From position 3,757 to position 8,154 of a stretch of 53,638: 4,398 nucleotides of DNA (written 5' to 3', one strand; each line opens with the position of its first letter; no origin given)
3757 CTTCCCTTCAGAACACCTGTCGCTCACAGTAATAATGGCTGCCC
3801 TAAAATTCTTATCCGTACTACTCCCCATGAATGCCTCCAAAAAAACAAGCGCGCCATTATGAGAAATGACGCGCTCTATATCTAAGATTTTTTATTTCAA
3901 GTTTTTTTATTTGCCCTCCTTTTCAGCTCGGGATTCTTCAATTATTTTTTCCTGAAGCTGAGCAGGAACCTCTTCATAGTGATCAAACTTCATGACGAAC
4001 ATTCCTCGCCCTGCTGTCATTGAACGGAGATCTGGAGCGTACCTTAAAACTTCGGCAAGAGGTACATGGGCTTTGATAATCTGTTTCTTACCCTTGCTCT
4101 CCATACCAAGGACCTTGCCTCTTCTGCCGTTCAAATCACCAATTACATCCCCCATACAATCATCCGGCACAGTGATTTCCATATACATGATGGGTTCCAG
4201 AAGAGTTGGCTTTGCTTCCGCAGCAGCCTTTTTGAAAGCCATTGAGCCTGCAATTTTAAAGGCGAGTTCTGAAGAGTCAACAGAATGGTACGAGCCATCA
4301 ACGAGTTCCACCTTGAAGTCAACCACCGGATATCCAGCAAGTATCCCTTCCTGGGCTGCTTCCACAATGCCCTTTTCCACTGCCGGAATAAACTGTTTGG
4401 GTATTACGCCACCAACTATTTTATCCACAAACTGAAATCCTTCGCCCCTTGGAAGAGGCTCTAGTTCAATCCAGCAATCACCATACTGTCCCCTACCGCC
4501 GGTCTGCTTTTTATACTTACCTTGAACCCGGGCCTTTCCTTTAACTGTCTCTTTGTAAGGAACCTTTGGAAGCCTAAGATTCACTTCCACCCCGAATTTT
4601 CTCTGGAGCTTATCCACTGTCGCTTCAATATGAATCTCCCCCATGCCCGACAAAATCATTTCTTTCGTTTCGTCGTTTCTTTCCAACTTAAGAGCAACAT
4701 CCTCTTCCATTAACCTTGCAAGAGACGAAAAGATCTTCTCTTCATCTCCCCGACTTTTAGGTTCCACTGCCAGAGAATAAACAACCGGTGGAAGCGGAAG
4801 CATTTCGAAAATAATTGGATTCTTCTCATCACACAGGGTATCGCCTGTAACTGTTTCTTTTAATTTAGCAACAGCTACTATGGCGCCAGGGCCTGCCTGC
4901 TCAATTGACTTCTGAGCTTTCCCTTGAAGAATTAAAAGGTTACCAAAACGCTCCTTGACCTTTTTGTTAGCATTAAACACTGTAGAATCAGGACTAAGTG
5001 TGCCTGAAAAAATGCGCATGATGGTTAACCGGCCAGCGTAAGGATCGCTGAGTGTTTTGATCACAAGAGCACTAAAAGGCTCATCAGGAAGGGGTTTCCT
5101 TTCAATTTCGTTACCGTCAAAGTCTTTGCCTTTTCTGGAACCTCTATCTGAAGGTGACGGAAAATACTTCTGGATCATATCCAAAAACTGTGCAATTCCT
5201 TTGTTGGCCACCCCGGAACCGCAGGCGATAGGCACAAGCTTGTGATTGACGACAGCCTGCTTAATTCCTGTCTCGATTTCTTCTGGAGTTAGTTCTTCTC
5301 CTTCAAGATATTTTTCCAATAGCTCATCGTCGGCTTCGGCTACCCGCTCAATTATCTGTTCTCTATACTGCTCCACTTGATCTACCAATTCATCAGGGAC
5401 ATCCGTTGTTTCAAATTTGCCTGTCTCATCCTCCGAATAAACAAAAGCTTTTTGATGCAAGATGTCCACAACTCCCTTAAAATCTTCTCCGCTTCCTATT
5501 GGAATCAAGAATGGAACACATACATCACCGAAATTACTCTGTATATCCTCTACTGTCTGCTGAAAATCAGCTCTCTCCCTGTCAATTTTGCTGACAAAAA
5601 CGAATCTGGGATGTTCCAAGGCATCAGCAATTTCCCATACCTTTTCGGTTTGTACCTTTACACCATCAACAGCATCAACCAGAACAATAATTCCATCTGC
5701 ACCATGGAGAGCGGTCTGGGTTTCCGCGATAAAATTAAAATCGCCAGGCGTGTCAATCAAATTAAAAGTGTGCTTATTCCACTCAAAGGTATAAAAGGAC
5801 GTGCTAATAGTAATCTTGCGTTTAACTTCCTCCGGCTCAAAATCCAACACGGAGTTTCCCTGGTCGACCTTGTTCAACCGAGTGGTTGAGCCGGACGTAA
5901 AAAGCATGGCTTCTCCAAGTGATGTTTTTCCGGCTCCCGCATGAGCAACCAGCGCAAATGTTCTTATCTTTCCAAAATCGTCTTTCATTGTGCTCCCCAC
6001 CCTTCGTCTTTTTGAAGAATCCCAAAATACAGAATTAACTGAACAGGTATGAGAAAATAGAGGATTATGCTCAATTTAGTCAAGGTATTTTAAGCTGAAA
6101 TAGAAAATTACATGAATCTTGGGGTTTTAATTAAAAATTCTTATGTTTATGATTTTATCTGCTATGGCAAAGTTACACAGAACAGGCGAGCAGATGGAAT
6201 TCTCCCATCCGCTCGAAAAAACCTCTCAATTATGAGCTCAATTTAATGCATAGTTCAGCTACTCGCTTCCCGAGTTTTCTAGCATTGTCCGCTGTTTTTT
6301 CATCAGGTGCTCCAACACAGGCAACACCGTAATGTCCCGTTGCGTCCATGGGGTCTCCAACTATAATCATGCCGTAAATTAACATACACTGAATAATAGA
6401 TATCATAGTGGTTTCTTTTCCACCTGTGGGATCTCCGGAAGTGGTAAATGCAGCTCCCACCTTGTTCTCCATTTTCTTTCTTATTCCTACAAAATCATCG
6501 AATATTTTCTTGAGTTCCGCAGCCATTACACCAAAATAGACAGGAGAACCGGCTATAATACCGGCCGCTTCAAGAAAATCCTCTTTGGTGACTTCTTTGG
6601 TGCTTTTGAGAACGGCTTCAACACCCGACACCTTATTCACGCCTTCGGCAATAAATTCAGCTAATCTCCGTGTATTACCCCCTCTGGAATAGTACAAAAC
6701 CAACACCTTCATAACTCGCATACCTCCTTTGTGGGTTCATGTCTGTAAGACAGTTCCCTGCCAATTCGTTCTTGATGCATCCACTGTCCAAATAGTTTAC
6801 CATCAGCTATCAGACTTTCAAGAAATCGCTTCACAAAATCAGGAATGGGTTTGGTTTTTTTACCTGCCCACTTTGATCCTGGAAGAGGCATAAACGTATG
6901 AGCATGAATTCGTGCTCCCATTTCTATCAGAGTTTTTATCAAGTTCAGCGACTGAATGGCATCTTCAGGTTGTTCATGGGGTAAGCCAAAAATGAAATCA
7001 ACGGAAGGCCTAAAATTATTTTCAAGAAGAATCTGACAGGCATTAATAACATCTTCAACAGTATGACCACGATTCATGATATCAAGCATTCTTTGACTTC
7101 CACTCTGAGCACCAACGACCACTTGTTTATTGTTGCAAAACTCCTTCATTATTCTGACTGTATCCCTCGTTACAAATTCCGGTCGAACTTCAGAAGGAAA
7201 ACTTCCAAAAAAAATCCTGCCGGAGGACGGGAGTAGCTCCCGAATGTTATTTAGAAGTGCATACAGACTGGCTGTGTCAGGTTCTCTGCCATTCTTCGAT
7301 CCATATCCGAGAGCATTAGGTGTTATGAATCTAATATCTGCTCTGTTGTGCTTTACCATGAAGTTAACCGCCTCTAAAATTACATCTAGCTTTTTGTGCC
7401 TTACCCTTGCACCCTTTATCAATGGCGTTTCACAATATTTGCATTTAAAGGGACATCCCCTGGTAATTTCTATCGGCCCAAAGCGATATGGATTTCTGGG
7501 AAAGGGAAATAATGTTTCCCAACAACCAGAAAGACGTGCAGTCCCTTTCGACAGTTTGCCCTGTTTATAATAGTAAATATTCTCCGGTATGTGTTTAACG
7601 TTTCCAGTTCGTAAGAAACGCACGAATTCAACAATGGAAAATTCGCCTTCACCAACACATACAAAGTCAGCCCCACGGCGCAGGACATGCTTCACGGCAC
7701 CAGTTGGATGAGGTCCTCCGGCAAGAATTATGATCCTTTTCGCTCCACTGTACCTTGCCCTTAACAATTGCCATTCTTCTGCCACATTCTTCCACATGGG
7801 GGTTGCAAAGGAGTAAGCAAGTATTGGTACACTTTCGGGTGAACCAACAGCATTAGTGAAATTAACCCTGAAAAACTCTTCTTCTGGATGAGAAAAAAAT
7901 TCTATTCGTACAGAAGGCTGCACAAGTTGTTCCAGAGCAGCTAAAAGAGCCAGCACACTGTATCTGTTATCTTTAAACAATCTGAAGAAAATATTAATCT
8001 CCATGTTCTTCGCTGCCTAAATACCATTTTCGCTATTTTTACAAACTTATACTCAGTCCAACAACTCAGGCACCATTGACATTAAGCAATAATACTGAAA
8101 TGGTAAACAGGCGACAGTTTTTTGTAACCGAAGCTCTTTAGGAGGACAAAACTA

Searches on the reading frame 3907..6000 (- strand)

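Call 82: search_protein_families(library=pfam, proteins=[window:3907-6000:-], max_evalue=0.00001)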
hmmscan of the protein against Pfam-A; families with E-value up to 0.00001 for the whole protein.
window:3907-6000:- (697 aa): 6 families
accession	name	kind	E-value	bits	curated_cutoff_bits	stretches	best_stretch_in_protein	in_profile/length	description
PF03764.24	EFG_IV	-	2.1e-48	163.5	24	1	478-597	1-121/121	Elongation factor G, domain IV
PF00009.33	GTP_EFTU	-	1.9e-47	161.7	26.5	1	11-282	2-188/188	Elongation factor Tu GTP binding domain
PF00679.30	EFG_C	-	2.4e-31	108.1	27.9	1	600-685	2-88/89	Elongation factor G C-terminus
PF14492.12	EFG_III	-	2.8e-28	98.2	27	1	403-475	1-73/75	Elongation Factor G, domain III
PF22042.2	EF-G_D2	-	9.2e-19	67.8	27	1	308-391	1-83/84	Elongation factor G domain 2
PF03144.31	GTP_EFTU_D2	-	3.3e-10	40.7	30.3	1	323-390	1-73/73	Elongation factor Tu domain 2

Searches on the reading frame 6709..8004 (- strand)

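Call 82: search_protein_families(library=pfam, proteins=[window:6709-8004:-], max_evalue=0.00001)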
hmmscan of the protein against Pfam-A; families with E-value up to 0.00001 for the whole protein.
window:6709-8004:- (431 aa): 2 families
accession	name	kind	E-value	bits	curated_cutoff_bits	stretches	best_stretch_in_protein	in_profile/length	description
PF04055.27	Radical_SAM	-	1.7e-21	77.5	29.5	1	178-356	1-166/166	Radical SAM superfamily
PF02310.24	B12-binding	-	2.1e-06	28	32.1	1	80-123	71-116/121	B12 binding domain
